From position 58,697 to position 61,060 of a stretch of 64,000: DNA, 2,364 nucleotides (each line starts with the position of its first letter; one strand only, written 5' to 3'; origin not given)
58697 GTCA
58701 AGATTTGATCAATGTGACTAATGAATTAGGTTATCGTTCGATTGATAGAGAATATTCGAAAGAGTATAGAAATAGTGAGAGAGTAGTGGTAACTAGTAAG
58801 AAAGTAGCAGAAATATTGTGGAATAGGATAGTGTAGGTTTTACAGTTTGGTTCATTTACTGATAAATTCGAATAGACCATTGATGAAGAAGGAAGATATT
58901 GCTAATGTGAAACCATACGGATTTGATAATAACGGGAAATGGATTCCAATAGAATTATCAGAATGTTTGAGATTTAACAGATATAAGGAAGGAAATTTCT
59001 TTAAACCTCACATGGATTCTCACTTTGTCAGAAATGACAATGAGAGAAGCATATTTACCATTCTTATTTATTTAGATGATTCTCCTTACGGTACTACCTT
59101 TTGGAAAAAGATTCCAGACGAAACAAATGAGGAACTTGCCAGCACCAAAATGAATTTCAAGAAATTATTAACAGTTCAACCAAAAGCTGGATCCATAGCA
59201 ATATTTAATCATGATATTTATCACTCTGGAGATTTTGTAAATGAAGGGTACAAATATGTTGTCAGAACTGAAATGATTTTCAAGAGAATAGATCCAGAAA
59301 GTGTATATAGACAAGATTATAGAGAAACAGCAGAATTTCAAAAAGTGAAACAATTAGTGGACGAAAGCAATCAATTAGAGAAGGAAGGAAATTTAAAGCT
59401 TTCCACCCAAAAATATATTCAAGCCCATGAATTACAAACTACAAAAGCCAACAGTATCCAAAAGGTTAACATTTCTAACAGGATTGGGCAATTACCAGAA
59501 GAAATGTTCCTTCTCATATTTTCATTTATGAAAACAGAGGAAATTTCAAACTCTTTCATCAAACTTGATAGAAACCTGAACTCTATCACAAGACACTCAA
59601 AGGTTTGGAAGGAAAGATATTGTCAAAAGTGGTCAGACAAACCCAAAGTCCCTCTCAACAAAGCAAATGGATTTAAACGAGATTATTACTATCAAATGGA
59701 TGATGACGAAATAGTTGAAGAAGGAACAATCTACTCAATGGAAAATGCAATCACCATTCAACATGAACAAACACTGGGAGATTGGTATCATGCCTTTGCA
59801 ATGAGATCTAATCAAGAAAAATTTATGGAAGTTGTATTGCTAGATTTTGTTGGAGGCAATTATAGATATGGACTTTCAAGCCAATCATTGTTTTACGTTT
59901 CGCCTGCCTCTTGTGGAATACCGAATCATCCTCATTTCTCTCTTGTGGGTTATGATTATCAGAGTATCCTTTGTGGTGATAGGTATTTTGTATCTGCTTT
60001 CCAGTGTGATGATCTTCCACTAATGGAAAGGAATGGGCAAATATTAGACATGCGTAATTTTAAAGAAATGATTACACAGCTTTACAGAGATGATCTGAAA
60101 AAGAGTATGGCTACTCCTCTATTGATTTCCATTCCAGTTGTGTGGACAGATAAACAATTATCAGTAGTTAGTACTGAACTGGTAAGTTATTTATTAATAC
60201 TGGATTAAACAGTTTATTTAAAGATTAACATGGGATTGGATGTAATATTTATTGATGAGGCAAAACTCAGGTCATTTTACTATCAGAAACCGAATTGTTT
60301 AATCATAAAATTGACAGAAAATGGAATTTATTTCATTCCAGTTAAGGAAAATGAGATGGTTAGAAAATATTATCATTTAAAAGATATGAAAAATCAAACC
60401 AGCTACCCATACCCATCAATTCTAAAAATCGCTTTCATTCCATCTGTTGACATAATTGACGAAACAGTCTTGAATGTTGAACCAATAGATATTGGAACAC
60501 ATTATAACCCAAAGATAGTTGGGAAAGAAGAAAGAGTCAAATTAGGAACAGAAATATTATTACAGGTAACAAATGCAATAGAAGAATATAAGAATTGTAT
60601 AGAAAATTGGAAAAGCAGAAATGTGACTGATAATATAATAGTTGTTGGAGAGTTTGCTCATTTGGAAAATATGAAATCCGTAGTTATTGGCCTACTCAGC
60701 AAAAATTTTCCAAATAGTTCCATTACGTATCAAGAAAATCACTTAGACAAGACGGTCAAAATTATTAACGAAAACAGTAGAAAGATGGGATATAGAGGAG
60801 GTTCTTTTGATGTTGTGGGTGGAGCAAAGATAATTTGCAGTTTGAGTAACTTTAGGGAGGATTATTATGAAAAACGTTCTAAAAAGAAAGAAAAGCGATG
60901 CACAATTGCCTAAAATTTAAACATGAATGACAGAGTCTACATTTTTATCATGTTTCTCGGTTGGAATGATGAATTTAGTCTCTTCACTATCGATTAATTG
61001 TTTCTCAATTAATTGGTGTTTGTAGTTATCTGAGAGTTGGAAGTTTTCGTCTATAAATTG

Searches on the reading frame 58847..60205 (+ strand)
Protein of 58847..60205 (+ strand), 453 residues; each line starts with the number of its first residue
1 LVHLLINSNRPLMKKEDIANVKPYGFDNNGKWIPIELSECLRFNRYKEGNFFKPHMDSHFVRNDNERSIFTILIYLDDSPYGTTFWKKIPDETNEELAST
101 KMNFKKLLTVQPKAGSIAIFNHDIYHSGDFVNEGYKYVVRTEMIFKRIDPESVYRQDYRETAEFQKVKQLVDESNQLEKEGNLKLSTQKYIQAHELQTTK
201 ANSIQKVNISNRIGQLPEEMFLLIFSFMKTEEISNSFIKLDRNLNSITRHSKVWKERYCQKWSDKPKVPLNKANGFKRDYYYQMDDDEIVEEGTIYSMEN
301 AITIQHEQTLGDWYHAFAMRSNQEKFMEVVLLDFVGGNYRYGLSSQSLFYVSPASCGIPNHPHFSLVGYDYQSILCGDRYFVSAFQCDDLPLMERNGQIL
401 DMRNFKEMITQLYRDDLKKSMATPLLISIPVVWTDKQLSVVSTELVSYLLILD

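Call 46: search_protein_families(library=pfam, proteins=[window:58847-60205:+], max_evalue=0.001)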
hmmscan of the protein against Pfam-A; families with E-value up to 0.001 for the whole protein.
window:58847-60205:+ (453 aa): 1 family
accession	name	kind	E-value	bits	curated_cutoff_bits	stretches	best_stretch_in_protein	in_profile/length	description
PF13640.12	2OG-FeII_Oxy_3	-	1.8e-08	35.6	27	1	42-139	2-93/98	2OG-Fe(II) oxygenase superfamily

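Call 82: search_protein_families(library=pfam, proteins=[window:58847-60205:+], max_evalue=1)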
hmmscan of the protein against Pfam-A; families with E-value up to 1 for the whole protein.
window:58847-60205:+ (453 aa): 3 families
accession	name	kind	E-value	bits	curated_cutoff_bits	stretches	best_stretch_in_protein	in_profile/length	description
PF13640.12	2OG-FeII_Oxy_3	-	1.8e-08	35.6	27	1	42-139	2-93/98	2OG-Fe(II) oxygenase superfamily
PF08866.15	DUF1831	-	0.0082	17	25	1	164-211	40-86/111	Putative amino acid metabolism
PF12937.12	F-box-like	-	0.062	13.5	24.3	1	214-235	2-23/47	F-box-like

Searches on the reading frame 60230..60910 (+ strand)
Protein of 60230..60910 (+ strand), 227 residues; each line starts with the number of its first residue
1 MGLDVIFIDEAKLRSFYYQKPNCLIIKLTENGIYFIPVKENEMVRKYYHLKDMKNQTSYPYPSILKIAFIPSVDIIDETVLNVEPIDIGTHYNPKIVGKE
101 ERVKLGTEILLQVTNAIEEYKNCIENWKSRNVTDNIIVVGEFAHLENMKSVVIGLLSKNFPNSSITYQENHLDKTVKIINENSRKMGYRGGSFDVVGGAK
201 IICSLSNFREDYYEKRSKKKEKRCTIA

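Call 46: search_protein_families(library=pfam, proteins=[window:60230-60910:+], max_evalue=0.001)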
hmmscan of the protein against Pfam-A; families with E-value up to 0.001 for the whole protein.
window:60230-60910:+ (227 aa): 0 families

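Call 82: search_protein_families(library=pfam, proteins=[window:60230-60910:+], max_evalue=1)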
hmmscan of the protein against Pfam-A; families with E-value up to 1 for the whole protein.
window:60230-60910:+ (227 aa): 1 family
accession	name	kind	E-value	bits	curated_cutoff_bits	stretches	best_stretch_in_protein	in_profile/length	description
PF18051.6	RPN1_C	-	0.11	13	26.1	1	90-119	15-44/54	26S proteasome non-ATPase regulatory subunit RPN1 C-terminal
